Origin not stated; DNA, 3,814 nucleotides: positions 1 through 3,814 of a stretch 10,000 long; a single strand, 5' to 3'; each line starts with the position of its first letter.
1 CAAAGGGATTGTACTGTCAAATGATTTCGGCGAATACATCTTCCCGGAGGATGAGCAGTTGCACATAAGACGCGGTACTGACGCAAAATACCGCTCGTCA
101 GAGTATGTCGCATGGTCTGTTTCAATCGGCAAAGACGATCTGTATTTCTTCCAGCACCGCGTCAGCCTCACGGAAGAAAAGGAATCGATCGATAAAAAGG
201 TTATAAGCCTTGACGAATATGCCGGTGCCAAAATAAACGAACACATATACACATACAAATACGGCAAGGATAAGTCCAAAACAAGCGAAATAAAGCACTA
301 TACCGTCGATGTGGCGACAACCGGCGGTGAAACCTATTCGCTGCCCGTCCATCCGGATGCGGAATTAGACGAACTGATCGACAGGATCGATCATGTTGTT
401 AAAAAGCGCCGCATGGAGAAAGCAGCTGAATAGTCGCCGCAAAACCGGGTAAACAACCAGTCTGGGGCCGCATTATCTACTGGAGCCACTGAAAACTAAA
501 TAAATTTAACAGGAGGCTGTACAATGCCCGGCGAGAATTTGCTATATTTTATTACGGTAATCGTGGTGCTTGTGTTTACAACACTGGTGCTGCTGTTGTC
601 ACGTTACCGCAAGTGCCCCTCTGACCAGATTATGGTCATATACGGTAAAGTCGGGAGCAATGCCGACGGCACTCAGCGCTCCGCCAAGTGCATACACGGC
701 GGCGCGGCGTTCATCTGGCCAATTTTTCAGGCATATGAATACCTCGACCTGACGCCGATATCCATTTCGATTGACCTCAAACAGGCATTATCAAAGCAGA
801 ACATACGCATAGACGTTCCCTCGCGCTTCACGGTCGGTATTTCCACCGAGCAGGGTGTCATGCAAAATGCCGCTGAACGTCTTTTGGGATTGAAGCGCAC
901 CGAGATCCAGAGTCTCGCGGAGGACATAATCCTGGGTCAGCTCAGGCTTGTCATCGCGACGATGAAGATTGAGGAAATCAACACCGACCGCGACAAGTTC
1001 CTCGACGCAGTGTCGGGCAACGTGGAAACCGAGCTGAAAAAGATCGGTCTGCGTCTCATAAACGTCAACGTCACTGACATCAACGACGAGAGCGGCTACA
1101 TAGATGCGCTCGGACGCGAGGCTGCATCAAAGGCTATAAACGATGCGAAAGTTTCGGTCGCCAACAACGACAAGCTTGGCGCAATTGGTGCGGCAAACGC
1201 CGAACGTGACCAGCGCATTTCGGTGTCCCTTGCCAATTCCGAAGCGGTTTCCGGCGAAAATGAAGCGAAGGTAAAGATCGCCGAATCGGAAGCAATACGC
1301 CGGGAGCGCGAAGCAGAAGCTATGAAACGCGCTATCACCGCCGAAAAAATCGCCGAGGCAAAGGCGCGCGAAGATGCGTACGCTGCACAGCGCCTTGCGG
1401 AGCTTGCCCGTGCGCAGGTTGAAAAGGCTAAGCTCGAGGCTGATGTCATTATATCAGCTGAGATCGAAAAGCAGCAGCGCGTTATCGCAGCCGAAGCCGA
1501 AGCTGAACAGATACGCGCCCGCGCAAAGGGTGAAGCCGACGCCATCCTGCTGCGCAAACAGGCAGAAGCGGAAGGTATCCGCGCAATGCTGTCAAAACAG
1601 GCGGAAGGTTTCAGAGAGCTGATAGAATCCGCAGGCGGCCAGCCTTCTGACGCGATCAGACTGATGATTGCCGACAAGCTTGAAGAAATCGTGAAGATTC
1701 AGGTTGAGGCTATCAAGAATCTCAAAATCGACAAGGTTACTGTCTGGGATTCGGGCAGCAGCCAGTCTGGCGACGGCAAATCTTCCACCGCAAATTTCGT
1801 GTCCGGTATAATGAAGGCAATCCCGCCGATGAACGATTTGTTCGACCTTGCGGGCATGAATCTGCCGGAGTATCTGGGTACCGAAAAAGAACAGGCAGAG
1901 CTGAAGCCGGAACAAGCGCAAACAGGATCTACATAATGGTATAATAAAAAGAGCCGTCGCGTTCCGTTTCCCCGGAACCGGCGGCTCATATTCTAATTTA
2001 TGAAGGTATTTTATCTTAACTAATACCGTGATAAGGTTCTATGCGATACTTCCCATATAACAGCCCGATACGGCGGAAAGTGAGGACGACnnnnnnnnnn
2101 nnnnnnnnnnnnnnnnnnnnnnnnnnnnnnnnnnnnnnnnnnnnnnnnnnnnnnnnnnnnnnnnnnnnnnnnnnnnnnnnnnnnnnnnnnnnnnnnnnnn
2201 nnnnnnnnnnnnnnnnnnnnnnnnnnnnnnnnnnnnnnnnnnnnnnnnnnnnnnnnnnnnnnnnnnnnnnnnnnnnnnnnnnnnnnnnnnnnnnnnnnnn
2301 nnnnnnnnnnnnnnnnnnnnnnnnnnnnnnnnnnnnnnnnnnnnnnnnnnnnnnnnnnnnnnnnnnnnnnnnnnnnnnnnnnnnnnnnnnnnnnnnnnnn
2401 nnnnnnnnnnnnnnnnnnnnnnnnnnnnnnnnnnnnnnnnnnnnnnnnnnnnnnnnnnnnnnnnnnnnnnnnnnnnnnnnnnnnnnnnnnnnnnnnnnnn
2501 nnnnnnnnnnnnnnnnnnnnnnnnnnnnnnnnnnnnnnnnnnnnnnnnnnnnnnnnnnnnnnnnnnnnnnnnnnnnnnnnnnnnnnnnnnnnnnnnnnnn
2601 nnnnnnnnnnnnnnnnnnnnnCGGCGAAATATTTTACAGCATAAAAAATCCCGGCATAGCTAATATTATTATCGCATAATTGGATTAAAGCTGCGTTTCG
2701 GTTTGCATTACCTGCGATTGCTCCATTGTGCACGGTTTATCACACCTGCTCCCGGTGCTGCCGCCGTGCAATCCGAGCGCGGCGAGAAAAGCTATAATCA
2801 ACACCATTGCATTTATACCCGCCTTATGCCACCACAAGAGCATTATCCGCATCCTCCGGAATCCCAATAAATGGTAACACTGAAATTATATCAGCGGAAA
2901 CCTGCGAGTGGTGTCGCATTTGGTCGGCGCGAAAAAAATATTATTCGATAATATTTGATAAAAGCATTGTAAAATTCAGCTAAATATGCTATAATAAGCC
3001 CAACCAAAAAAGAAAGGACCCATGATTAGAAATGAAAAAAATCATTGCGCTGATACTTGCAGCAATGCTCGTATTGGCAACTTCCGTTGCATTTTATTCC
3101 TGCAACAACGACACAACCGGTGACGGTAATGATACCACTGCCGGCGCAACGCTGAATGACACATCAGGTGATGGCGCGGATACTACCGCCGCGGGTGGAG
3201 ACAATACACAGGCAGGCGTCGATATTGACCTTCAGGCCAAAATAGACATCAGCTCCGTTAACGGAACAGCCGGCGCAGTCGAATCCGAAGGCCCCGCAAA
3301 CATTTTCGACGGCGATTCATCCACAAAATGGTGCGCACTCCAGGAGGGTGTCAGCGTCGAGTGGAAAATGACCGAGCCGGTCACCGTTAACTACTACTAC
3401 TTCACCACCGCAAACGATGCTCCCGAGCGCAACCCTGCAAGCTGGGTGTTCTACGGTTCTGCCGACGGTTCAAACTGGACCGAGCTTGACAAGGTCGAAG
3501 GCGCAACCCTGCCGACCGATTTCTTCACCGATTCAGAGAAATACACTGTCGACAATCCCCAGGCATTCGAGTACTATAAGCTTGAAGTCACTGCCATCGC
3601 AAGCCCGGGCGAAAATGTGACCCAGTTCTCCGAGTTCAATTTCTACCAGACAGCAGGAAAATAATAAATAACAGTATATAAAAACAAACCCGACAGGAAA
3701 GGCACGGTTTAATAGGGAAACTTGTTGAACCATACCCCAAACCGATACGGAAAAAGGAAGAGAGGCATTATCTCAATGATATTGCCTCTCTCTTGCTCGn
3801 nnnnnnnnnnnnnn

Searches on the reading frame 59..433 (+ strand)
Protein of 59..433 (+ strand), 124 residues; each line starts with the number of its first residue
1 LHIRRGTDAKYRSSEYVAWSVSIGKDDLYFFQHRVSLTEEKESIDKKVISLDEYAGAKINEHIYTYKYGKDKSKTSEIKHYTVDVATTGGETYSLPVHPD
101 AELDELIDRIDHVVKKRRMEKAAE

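Call 57: search_protein_families(library=padloc, proteins=[window:59-433:+], max_evalue=0.01)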
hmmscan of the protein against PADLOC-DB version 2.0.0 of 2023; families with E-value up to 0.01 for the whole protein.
window:59-433:+ (124 aa): 0 families

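Call 58: search_protein_families(library=pfam, proteins=[window:59-433:+], max_evalue=0.1)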
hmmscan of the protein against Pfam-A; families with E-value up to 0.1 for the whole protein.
window:59-433:+ (124 aa): 0 families

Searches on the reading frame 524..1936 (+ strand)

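Call 3: search_protein_families(library=pfam, proteins=[window:524-1936:+], max_evalue=0.1)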
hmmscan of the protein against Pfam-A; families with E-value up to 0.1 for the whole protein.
window:524-1936:+ (470 aa): 1 family
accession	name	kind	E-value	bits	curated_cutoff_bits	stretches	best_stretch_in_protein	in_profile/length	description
PF01145.31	Band_7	-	6.2e-25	88.7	23.6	1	33-216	5-175/176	SPFH domain / Band 7 family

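Call 57: search_protein_families(library=padloc, proteins=[window:524-1936:+], max_evalue=0.01)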
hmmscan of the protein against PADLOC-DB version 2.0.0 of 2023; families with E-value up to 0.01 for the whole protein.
window:524-1936:+ (470 aa): 0 families

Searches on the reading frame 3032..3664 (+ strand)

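Call 3: search_protein_families(library=pfam, proteins=[window:3032-3664:+], max_evalue=0.1)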
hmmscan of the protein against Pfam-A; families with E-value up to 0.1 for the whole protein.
window:3032-3664:+ (210 aa): 3 families
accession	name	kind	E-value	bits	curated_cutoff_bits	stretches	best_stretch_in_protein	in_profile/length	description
PF00754.31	F5_F8_type_C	-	1.5e-09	38.5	28.2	1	85-193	11-118/127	F5/8 type C domain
PF22633.2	F5_F8_type_C_2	-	8.5e-06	26.7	27.8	1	90-156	1-69/91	NedA-like, galactose-binding domain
PF21827.1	New_glue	-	0.044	14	31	1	1-59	1-59/94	New glue protein family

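Call 57: search_protein_families(library=padloc, proteins=[window:3032-3664:+], max_evalue=0.01)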
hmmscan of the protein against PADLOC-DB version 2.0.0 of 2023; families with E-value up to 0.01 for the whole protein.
window:3032-3664:+ (210 aa): 0 families
